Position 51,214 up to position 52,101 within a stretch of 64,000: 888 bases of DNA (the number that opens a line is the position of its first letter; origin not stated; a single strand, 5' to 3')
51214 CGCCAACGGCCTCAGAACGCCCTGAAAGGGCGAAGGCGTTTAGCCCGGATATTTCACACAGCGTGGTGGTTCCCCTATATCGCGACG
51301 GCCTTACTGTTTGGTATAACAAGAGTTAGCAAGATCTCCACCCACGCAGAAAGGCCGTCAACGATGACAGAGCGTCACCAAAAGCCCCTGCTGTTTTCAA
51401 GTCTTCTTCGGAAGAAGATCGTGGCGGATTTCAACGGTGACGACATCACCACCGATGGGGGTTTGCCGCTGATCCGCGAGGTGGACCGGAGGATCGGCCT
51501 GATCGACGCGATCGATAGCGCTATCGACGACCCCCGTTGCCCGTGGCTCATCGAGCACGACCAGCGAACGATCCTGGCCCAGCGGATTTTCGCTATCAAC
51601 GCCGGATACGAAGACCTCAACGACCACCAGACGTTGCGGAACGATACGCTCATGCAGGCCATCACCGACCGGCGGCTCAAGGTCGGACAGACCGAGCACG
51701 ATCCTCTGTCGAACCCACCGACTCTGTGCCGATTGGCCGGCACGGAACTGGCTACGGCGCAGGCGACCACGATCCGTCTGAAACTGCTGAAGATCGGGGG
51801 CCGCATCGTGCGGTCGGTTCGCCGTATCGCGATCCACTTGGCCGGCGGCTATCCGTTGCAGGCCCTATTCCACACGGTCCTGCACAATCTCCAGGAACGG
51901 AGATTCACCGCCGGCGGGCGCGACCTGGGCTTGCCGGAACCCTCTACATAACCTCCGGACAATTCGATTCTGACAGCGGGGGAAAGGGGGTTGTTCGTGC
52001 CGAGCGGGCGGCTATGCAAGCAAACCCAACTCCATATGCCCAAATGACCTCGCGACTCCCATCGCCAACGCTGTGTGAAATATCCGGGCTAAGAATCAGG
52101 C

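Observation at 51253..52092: Half-size IS1380-family element keeping both 25-bp inverted repeats and an in-frame N/C-terminal fusion of its transposase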

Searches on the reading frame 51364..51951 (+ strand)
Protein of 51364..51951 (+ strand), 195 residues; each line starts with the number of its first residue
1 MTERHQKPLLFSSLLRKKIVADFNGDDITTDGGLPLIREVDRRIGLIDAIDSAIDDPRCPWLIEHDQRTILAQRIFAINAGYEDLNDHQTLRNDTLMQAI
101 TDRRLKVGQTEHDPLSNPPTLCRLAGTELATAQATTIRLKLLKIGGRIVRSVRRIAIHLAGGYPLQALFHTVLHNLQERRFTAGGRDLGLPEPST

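Call 4: search_protein_families(library=pfam, proteins=[window:51364-51951:+], max_evalue=1)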
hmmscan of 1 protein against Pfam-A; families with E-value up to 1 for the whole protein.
window:51364-51951:+ (195 aa): 2 families
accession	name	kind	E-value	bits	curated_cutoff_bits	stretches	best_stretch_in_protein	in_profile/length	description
PF13701.12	DDE_Tnp_1_4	-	5.5e-43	147.2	34.7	2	12-125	2-107/435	Transposase DDE domain group 1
PF13808.11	DDE_Tnp_1_assoc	-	0.0018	18.8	32.3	1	52-94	5-47/88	DDE_Tnp_1-associated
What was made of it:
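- On IS1380 family: PF13701 E 5.5e-43 in two stretches (call 4).
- Checked: It hits Pfam PF13701 DDE_Tnp_1_4 at E 5.5e-43 in two stretches, the best being aa 12-125 on profile positions 2-107 of 435 (call 4).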

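Call 5: search_protein_families(library=ncbifam, proteins=[window:51364-51951:+], max_evalue=1)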
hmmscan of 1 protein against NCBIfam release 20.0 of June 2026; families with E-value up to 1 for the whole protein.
window:51364-51951:+ (195 aa): 1 family
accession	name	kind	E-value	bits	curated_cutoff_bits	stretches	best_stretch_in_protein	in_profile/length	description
NF033539.1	transpos_IS1380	equivalog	1.9e-28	99.2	180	2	21-124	2-95/419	IS1380 family transposase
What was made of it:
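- On IS1380 family: NF033539 E 1.9e-28, but 99 bits against a cutoff of 180 because the middle is missing (call 5).
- Closest known: IS1380 family insertion sequences. Same: The N- and C-terminal parts of the ORF match the family profiles (calls 4, 5).
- Checked: It hits NCBIfam IS1380 at 99 bits, below the 180-bit cutoff because the core is missing (call 5).
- Family assignment: call 4 (PF13701, E 5.5e-43) and call 5.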

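Call 7: find_homologous_proteins(query=window:51364-51948:+)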
Query window:51364-51948:+ (195 aa): 1093 proteins with E <= 0.001 among 2669 candidates; the best 120 are listed.
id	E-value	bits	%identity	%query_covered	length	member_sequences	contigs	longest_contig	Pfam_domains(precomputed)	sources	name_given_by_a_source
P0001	1.2e-124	431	100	100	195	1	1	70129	PF13701.13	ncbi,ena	-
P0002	1.5e-79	284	67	91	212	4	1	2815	PF13701.13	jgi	-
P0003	2.3e-75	270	69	92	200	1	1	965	PF13701.13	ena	-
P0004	4.6e-73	263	63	92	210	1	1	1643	PF13701.13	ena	-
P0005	1.3e-64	235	66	96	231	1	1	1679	PF13701.13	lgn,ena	-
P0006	9.7e-62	226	78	47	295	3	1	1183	PF13701.13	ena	-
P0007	4.8e-58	214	78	64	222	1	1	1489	PF13701.13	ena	-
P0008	7.7e-57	210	66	78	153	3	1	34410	PF13701.13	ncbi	-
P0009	2.6e-56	208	75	63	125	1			PF13701.13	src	-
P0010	6.7e-54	200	75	64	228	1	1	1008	PF13701.13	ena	-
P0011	3.1e-53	198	56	96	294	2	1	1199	PF13701.13,PF01609.28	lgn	-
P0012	9.3e-51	190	73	64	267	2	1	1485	PF13701.13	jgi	jgi:hypothetical protein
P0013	8.0e-50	187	73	64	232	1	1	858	PF13701.13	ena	-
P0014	3.3e-49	185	71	64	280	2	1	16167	PF13701.13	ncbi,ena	-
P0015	4.6e-49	185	71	64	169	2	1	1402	PF13701.13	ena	-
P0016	1.4e-48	183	54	96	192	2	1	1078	PF13701.13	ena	-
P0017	3.9e-48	182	71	62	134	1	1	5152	PF13701.13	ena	-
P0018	7.1e-48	181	70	62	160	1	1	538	PF13701.13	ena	-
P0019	1.1e-47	180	69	64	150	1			PF13701.13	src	-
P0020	2.9e-46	176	52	64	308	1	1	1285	PF13701.13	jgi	-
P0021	1.5e-45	173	52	96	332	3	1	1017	PF13701.13,PF01609.28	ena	-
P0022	2.1e-44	170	71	57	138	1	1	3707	PF13701.13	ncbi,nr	ncbi:MAG: transposase [Planctomycetota bacterium]|nr:transposase [Planctomycetota bacterium]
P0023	7.0e-44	168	52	91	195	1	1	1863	PF13701.13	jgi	jgi:hypothetical protein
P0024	5.5e-43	165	53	92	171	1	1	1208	PF13701.13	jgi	jgi:hypothetical protein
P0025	9.8e-42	161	64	64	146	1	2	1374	PF13701.13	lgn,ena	-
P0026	4.8e-41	159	64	49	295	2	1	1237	PF13701.13,PF01609.28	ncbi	-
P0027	6.5e-40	155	43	90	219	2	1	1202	PF13701.13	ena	-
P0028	4.2e-39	152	62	53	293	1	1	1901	PF13701.13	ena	-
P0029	1.7e-38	150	74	47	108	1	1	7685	PF13701.13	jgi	jgi:hypothetical protein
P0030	3.7e-38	149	48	90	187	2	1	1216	PF13701.13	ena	-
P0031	1.1e-37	148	67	56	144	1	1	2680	PF13701.13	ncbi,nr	ncbi:MAG: transposase [Planctomycetes bacterium]|nr:transposase [Planctomycetota bacterium]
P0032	1.7e-37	147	48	96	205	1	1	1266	PF13701.13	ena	-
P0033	6.6e-37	145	60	64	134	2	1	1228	PF13701.13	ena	-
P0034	3.0e-36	143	47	90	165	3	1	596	PF13701.13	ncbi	-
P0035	1.2e-35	141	60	64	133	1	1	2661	PF13701.13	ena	-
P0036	1.3e-35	141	53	75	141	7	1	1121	PF13701.13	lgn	-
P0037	1.3e-35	141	50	81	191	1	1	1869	PF13701.13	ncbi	-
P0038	1.7e-35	141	59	64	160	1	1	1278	PF13701.13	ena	-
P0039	1.9e-35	140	58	64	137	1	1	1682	PF13701.13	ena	-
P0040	2.1e-35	140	60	64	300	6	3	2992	PF13701.13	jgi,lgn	jgi:hypothetical protein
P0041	2.5e-35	140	60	64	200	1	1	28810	PF13701.13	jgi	jgi:hypothetical protein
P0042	3.2e-35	140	68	47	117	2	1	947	PF13701.13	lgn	-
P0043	3.4e-35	139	59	64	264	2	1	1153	PF13701.13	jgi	jgi:hypothetical protein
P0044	8.5e-35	138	58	64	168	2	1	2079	PF13701.13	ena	-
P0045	9.0e-35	138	58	64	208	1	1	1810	PF13701.13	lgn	-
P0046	9.0e-35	138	58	64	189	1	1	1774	PF13701.13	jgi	jgi:hypothetical protein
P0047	2.5e-34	137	48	91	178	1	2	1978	PF13701.13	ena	-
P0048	2.6e-34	137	72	47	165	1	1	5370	PF13701.13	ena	-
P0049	2.9e-34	136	57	66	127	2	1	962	PF13701.13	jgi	-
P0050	7.6e-34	135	56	65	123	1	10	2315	PF13701.13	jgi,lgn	-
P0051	1.3e-33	134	53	76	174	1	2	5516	PF13701.13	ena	-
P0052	1.4e-33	134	57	64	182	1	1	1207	PF13701.13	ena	-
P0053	2.0e-33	134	43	95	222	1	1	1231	PF13701.13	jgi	jgi:hypothetical protein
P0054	2.0e-33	134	58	64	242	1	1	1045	PF13701.13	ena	-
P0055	4.6e-33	133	58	64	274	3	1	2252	PF13701.13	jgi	jgi:hypothetical protein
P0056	6.0e-33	132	56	64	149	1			PF13701.13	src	-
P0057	6.4e-33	132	40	86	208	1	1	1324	PF13701.13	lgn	-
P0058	6.5e-33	132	56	64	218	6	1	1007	PF13701.13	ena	-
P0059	7.2e-33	132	60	64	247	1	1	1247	PF13701.13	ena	-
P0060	8.3e-33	132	56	64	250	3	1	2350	PF13701.13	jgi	-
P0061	9.8e-33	131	50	71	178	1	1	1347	PF13701.13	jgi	jgi:hypothetical protein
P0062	1.1e-32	131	43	64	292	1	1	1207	PF13701.13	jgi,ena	-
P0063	1.5e-32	131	51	74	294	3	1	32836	PF13701.13,PF01609.28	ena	-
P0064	1.9e-32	130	57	64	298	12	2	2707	PF13701.13,PF01609.28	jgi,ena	-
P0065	2.0e-32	130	56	64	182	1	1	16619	PF13701.13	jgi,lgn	-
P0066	2.0e-32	130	52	64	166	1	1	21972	PF13701.13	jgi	-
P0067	2.1e-32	130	57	64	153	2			PF13701.13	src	-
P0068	2.3e-32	130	57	61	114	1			PF13701.13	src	-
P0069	3.7e-32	130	58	62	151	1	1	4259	PF13701.13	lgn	-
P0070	3.8e-32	130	57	55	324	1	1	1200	PF13701.13,PF01609.28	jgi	jgi:hypothetical protein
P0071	3.9e-32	130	58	64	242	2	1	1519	PF13701.13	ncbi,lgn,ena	-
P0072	4.3e-32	129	44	58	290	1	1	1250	PF13701.13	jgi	jgi:hypothetical protein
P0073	5.1e-32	129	43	91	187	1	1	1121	PF13701.13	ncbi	-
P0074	1.3e-31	128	55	64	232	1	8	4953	PF13701.13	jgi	jgi:Transposase DDE domain group 1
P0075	1.3e-31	128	57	64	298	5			PF13701.13,PF01609.28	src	-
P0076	1.7e-31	127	92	37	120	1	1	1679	PF13701.13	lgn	-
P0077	2.1e-31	127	31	87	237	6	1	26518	PF13701.13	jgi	jgi:hypothetical protein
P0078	2.2e-31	127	55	64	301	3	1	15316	PF13701.13,PF01609.28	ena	-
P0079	4.7e-31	126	59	59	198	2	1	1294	PF13701.13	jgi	-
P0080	4.8e-31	126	57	64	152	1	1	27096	PF13701.13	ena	-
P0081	5.3e-31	126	54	64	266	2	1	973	PF13701.13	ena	-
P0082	6.4e-31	126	42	58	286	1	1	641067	PF13701.13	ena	-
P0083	7.0e-31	125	54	64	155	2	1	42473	PF13701.13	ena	-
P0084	9.4e-31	125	70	31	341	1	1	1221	PF13701.13,PF01609.28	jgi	-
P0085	1.3e-30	124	53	64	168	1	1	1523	PF13701.13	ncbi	-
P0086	1.4e-30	124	59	56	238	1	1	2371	PF13701.13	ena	-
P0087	1.9e-30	124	56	64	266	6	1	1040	PF13701.13,PF13808.12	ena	-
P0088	2.6e-30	124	56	64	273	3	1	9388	PF13701.13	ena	-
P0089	4.0e-30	123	53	64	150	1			PF13701.13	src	-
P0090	4.4e-30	123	51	64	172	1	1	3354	PF13701.13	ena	-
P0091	4.9e-30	123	52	64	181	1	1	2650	PF13701.13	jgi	jgi:hypothetical protein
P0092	5.3e-30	123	56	64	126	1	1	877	PF13701.13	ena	-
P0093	5.4e-30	123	52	64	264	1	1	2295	PF13701.13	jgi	-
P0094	5.9e-30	122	68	42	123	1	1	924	PF13701.13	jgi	jgi:hypothetical protein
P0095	6.5e-30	122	56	64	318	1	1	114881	PF13701.13,PF01609.28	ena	-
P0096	7.2e-30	122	54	64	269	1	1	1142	PF13701.13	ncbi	-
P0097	7.3e-30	122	52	59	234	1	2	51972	PF13701.13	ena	-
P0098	7.4e-30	122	40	64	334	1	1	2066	PF13701.13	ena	-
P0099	7.4e-30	122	52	64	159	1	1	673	PF13701.13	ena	-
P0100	7.7e-30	122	54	59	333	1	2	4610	PF13701.13,PF01609.28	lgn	-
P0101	8.5e-30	122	53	64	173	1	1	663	PF13701.13,PF13808.12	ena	-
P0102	1.0e-29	122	54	64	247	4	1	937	PF13701.13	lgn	-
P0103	1.4e-29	121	44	96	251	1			PF13701.13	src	-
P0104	1.4e-29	121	61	52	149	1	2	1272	PF13701.13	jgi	-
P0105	1.4e-29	121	59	54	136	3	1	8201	PF13701.13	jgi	jgi:hypothetical protein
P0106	1.5e-29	121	35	88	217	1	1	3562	PF13701.13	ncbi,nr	ncbi:MAG: transposase [candidate division Zixibacteria bacterium]|nr:transposase [candidate division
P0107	1.9e-29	121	59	53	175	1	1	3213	PF13701.13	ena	-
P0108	2.1e-29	121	50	64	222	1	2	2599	PF13701.13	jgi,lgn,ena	-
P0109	2.3e-29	120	53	64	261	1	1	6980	PF13701.13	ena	-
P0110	2.5e-29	120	55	64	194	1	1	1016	PF13701.13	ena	-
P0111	3.2e-29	120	54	63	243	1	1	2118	PF13701.13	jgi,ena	-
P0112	3.6e-29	120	46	76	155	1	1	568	PF13701.13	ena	-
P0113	5.1e-29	119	48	74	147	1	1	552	PF13701.13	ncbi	-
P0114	6.4e-29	119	54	64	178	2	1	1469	PF13701.13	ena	-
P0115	6.5e-29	119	52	64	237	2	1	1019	PF13701.13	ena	-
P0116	6.8e-29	119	50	64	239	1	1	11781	PF13701.13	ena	-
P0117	7.0e-29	119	59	53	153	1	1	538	PF13701.13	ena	-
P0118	8.1e-29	119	52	64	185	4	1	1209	PF13701.13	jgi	jgi:hypothetical protein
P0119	1.3e-28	118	52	62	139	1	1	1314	PF13701.13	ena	-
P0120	1.4e-28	118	58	54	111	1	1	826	PF13701.13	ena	-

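Call 11: find_encoding_contigs(protein=P0001, flank=3000, max_places=4)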
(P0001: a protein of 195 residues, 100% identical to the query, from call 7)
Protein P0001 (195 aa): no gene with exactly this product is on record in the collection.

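Call 12: find_related_loci(query=window:51364-51948:+, collection=genome_contigs, flank=4000)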
Query window:51364-51948:+ (195 aa) in genome_contigs; peptide patterns used: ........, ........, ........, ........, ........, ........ (x = any residue, [..] = any of these).
598 stretches matched a pattern (row limit reached: there are more); 362 encode a relative of the query (tblastn E <= 1e-3); the best 80 are kept; 79 distinct loci.
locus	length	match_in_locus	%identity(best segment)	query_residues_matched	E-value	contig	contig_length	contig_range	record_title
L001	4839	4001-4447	66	1-152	7e-63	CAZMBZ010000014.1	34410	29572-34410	MAG TPA_asm: uncultured Planctomycetaceae bacterium isolate binchicken_co181_571 genome assembly, contig: NODE_1625_leng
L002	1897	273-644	76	1-124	3e-62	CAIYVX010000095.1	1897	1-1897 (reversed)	MAG: uncultured Planctomycetia bacterium isolate AlinenLipids_bin-6114 genome assembly, contig: bin-6114:095/116, whole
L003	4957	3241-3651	68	1-140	1e-55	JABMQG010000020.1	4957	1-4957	MAG: Planctomycetota bacterium isolate bin.536 k141_257191, whole genome shotgun sequence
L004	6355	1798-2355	47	20-177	1e-44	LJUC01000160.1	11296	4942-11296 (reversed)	MAG: Phycisphaerae bacterium SM23_30 WORSMTZ_21499, whole genome shotgun sequence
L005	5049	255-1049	76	34-180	3e-44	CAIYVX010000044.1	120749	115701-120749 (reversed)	MAG: uncultured Planctomycetia bacterium isolate AlinenLipids_bin-6114 genome assembly, contig: bin-6114:044/116, whole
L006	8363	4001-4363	59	2-126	1e-41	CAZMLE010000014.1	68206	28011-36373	MAG TPA_asm: uncultured Pirellulales bacterium isolate binchicken_co103_323 genome assembly, contig: NODE_264_length_682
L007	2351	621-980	57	1-124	4e-41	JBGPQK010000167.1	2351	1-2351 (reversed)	MAG: Anaerolineae bacterium isolate OBJ1_062018_150_34 k141_1786798_length_2351_cov_15.0000, whole genome shotgun sequen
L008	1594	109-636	46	1-187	3e-41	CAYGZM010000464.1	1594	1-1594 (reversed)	MAG TPA_asm: uncultured Pirellulales bacterium isolate ERP119294_co1_448 genome assembly, contig: NODE_190236_length_159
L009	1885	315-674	61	1-124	5e-41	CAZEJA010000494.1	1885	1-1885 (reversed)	MAG TPA_asm: uncultured Planctomycetaceae bacterium isolate binchicken_co97_120 genome assembly, contig: NODE_196153_len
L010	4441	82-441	57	1-124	3e-40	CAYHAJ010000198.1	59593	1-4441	MAG TPA_asm: uncultured Pirellulales bacterium isolate ERP119294_co2_505 genome assembly, contig: k141_3414806, whole ge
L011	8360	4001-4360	56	1-124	3e-40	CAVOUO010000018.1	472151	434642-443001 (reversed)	MAG: uncultured Planctomycetota bacterium isolate MFD10007.bin.2.186 genome assembly, contig: contig_28281, whole genome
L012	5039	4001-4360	57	1-124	3e-40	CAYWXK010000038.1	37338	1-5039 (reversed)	MAG TPA_asm: uncultured Pirellulales bacterium isolate binchicken_co103_415 genome assembly, contig: NODE_892_length_373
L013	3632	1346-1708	58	1-124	3e-40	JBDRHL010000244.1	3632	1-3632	MAG: Planctomycetota bacterium isolate MEGAHIT-group-1.515 k141_4311517, whole genome shotgun sequence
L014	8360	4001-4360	57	1-124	6e-40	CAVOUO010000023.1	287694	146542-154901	MAG: uncultured Planctomycetota bacterium isolate MFD10007.bin.2.186 genome assembly, contig: contig_36047, whole genome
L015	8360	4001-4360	56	1-124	2e-39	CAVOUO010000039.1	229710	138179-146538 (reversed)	MAG: uncultured Planctomycetota bacterium isolate MFD10007.bin.2.186 genome assembly, contig: contig_59913, whole genome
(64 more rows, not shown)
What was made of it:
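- Tried and rejected: I first read the multi-copy 'query 1-187' matches of call 12 as a conserved, mobile short-protein family.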

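Call 21: find_encoding_contigs(protein=P0005, flank=3000, max_places=4)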
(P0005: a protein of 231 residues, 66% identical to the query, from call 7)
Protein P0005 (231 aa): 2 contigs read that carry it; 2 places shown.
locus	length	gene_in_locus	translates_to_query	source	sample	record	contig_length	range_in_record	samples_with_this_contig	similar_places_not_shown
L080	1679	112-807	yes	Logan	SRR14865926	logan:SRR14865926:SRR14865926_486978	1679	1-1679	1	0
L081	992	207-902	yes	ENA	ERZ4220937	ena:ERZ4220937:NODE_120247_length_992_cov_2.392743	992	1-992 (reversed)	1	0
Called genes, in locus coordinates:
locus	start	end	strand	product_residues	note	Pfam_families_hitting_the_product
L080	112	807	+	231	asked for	PF13701:DDE_Tnp_1_4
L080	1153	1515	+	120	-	PF13701:DDE_Tnp_1_4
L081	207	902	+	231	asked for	PF13701:DDE_Tnp_1_4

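Call 22: find_encoding_contigs(protein=P0002, flank=3000, max_places=4)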
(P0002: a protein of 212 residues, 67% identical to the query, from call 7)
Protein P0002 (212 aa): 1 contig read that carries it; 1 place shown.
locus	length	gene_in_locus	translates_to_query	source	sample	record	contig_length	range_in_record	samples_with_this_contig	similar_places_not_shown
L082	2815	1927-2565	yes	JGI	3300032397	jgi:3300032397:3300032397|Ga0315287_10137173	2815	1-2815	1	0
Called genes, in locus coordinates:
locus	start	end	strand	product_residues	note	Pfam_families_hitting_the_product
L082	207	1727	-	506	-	-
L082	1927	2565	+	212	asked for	PF13701:DDE_Tnp_1_4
